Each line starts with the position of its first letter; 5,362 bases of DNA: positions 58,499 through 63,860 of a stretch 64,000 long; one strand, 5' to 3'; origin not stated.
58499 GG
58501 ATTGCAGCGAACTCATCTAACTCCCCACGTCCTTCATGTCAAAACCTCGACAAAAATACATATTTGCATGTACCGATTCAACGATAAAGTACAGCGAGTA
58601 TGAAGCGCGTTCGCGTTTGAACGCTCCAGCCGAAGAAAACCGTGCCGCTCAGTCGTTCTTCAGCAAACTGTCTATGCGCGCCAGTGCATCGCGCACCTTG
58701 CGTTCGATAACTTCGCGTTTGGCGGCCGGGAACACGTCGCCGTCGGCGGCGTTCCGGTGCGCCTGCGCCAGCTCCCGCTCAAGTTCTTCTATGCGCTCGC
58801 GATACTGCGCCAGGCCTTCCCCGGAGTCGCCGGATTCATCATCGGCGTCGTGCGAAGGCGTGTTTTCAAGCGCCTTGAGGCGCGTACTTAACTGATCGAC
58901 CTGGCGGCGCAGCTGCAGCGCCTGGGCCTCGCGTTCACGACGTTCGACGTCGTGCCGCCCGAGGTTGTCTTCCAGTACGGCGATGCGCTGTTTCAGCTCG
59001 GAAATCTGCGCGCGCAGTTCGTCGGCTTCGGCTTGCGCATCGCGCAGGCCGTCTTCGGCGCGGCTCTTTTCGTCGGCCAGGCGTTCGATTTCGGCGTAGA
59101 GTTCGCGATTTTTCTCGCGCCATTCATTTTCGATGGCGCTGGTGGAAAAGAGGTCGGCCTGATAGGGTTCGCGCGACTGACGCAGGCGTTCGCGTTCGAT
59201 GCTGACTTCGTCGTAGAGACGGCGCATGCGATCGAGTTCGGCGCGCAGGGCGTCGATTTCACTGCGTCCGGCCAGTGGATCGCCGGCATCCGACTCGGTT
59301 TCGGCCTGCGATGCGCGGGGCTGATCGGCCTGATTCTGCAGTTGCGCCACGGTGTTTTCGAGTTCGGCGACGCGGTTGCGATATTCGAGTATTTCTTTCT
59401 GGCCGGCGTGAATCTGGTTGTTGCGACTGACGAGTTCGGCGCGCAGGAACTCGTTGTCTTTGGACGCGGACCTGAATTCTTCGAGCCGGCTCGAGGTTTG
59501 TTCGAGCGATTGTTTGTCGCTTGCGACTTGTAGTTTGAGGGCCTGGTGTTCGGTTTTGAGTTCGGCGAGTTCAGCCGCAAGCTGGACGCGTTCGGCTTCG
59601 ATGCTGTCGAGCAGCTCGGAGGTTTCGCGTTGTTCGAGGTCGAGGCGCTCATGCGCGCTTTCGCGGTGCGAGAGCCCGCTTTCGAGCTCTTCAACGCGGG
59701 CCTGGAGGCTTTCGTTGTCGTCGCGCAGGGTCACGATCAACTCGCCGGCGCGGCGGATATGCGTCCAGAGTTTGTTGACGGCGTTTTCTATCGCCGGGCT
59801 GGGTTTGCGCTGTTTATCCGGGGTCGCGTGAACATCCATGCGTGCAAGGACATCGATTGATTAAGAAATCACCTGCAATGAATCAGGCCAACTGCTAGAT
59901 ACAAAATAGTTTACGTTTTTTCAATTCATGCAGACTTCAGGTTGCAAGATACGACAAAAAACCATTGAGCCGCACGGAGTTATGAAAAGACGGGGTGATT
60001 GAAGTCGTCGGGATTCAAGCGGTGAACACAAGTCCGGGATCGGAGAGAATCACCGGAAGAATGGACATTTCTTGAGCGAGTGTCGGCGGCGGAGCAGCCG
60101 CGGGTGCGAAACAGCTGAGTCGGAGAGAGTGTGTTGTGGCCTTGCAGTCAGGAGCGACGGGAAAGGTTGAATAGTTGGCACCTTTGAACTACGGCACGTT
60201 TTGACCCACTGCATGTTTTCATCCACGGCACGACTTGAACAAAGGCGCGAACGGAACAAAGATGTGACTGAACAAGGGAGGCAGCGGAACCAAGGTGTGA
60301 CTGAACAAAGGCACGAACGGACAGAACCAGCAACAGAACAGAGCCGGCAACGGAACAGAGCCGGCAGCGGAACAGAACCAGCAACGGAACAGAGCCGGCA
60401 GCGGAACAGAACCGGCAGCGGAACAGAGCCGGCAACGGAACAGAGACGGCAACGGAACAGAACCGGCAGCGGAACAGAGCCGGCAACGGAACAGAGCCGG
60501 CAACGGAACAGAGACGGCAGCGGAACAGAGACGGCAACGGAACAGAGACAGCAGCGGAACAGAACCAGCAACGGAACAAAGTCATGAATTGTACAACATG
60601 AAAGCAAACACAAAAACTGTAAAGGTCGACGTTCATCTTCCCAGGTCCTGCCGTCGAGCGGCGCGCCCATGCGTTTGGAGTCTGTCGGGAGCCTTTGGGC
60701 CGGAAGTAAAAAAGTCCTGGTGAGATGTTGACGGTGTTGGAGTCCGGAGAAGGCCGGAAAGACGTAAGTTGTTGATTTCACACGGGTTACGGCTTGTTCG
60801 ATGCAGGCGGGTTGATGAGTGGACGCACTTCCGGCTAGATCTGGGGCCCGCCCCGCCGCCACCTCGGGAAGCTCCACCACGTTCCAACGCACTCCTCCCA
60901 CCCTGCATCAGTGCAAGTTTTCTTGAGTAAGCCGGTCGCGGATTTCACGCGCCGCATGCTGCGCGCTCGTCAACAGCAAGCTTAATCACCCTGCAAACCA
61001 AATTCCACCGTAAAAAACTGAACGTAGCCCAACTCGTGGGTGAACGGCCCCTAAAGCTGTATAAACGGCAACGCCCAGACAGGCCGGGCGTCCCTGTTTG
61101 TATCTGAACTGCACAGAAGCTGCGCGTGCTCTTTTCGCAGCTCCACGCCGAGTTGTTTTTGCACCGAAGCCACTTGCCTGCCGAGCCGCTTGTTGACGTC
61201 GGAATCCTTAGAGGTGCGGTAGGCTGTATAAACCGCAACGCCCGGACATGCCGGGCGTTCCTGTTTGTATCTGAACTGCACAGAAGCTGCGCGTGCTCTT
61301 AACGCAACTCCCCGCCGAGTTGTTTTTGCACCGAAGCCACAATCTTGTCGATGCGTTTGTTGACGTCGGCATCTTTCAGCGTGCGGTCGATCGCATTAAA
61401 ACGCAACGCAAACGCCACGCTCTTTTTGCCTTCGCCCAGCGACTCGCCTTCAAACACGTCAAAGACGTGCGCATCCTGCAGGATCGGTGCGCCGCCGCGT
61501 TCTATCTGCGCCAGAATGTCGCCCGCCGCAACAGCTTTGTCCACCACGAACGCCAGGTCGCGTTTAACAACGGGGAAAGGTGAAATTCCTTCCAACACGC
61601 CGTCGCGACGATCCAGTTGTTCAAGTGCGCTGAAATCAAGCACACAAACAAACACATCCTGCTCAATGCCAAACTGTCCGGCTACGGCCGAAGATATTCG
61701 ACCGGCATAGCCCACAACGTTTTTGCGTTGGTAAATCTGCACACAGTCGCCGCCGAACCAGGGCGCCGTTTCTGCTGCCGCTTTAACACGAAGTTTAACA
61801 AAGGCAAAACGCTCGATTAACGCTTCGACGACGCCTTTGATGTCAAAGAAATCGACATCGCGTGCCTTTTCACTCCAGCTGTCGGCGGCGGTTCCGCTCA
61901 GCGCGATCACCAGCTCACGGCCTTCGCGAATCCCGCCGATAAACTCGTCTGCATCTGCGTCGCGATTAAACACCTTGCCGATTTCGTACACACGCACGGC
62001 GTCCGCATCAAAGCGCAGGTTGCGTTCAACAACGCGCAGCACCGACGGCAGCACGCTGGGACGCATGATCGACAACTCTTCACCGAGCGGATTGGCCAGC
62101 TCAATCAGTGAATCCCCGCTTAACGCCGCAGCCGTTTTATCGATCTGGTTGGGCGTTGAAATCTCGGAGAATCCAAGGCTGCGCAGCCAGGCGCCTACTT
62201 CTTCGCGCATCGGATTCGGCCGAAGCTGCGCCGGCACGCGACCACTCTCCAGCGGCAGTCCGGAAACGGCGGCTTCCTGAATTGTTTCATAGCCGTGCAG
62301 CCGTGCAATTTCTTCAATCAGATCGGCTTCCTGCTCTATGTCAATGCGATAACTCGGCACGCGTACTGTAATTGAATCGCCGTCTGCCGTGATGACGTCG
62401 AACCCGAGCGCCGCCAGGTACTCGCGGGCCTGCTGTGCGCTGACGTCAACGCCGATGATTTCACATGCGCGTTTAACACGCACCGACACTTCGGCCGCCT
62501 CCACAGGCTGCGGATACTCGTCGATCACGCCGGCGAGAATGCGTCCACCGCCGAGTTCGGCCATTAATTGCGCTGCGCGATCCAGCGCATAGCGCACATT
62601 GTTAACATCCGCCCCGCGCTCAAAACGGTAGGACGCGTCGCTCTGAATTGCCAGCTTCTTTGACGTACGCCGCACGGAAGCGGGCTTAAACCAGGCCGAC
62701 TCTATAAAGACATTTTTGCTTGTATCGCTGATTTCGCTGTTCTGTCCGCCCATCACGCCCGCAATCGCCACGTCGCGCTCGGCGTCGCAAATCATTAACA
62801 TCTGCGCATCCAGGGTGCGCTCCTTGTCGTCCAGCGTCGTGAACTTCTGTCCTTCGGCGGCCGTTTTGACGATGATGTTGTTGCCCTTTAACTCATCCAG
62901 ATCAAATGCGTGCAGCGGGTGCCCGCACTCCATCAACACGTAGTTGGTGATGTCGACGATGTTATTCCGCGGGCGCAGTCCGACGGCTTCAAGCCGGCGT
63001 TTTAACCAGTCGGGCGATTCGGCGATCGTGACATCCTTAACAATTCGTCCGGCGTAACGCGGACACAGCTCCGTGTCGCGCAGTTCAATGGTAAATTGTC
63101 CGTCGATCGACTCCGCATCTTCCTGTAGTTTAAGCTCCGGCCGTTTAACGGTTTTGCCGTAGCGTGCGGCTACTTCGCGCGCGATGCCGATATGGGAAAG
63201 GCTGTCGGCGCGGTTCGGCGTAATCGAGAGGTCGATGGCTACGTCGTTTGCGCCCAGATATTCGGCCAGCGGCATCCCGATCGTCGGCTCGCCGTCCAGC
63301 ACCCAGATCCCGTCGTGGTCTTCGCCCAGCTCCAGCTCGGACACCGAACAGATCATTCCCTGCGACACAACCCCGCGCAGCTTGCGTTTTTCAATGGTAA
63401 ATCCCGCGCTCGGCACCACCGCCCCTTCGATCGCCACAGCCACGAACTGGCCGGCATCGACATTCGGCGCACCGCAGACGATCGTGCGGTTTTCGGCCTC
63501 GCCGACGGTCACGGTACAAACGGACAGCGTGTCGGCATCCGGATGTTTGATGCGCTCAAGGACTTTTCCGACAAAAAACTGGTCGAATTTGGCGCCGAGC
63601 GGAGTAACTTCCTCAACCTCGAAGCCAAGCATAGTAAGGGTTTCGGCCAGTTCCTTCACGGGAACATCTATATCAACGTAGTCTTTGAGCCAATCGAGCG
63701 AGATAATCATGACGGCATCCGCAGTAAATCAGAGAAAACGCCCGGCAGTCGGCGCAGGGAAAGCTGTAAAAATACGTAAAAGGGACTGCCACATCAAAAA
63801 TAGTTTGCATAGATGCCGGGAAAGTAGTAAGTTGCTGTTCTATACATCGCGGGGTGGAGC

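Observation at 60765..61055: Four-copy, same-orientation ~270-300-bp intergenic repeat family with a conserved C-rich (anti-SD-like) hairpin loop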

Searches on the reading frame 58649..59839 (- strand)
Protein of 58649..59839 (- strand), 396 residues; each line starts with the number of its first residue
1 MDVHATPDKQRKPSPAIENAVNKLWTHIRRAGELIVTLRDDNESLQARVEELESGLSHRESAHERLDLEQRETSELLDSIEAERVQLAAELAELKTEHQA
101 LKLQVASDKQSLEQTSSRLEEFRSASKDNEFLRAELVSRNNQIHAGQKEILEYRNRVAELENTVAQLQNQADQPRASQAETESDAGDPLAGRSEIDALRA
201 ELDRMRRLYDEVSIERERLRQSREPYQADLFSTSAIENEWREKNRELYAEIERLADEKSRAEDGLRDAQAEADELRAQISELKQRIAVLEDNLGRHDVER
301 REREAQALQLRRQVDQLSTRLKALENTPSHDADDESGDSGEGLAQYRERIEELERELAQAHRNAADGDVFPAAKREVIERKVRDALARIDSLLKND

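Call 11: search_protein_families(library=pfam, proteins=[window:58649-59839:-], max_evalue=0.01)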
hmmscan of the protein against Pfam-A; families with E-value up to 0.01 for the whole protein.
window:58649-59839:- (396 aa): 11 families
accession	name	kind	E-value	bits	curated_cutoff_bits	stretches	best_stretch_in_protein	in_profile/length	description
PF12795.12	MscS_porin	-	1.1e-05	25.6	34.4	1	126-181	162-217/238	Mechanosensitive ion channel porin domain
PF04508.17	Pox_A_type_inc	-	5.5e-05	23.3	21.4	1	345-363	5-23/23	Viral A-type inclusion protein repeat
PF10473.14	CENP-F_leu_zip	-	0.00038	21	34.5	0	257-356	4-102/140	Leucine-rich repeats of kinetochore protein Cenp-F/LEK1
PF08614.16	ATG16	-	0.00053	20.7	33.7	0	26-101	74-149/200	Autophagy protein 16 (ATG16)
PF25762.1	HAUS1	-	0.0008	19.7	40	1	197-360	55-224/236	HAUS augmin-like complex subunit 1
PF07989.16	Cnn_1N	-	0.001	19.6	28.5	0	265-326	2-64/74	Centrosomin N-terminal motif 1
PF00038.26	Filament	-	0.0014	18.8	40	0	283-364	195-279/313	Intermediate filament protein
PF05557.18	MAD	-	0.0048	15.8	30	1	238-393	63-203/661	Mitotic checkpoint protein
PF05266.19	DUF724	-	0.0094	16.3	38.4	0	114-211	89-183/188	Protein of unknown function (DUF724)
PF05837.17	CENP-H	-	0.0095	16.2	29.9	1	199-289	81-173/202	Centromere protein H (CENP-H)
PF18373.7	Spectrin_2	-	0.01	16.4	26.4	0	345-394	28-77/78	Spectrin like domain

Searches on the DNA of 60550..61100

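Call 52: search_rna_families(source=window, start=60550, end=61100, threshold=evalue, max_evalue=5)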
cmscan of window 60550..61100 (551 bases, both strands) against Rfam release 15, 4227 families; matches with E-value up to 5: 2.
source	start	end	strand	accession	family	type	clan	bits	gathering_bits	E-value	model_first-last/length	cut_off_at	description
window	61034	61091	+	RF02236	asX2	Gene; sRNA;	-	15.5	70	2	1-87/87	no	Xanthomonas sRNA asX2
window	60590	60624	+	RF02248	Six3os1_3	Gene; lncRNA;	-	11.2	40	2.5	42-75/75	no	Six3os1 conserved region 3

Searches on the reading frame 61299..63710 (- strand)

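Call 11: search_protein_families(library=pfam, proteins=[window:61299-63710:-], max_evalue=0.01)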
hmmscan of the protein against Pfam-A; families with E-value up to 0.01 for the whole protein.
window:61299-63710:- (803 aa): 5 families
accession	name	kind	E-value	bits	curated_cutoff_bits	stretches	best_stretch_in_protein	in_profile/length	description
PF03483.22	B3_4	-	1.2e-72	243.6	29.3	1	216-388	2-174/174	B3/4 domain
PF17759.6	tRNA_synthFbeta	-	4.4e-42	144.4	22.4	1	500-693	20-214/214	Phenylalanyl tRNA synthetase beta chain CLM domain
PF03147.19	FDX-ACB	-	2.1e-27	95.8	31.1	1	710-803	1-94/94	Ferredoxin-fold anticodon binding domain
PF03484.21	B5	-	5.7e-26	90.9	28.6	1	408-474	1-67/67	tRNA synthetase B5 domain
PF01588.26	tRNA_bind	-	1.3e-22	80.1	27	1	47-145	3-94/96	Putative tRNA binding domain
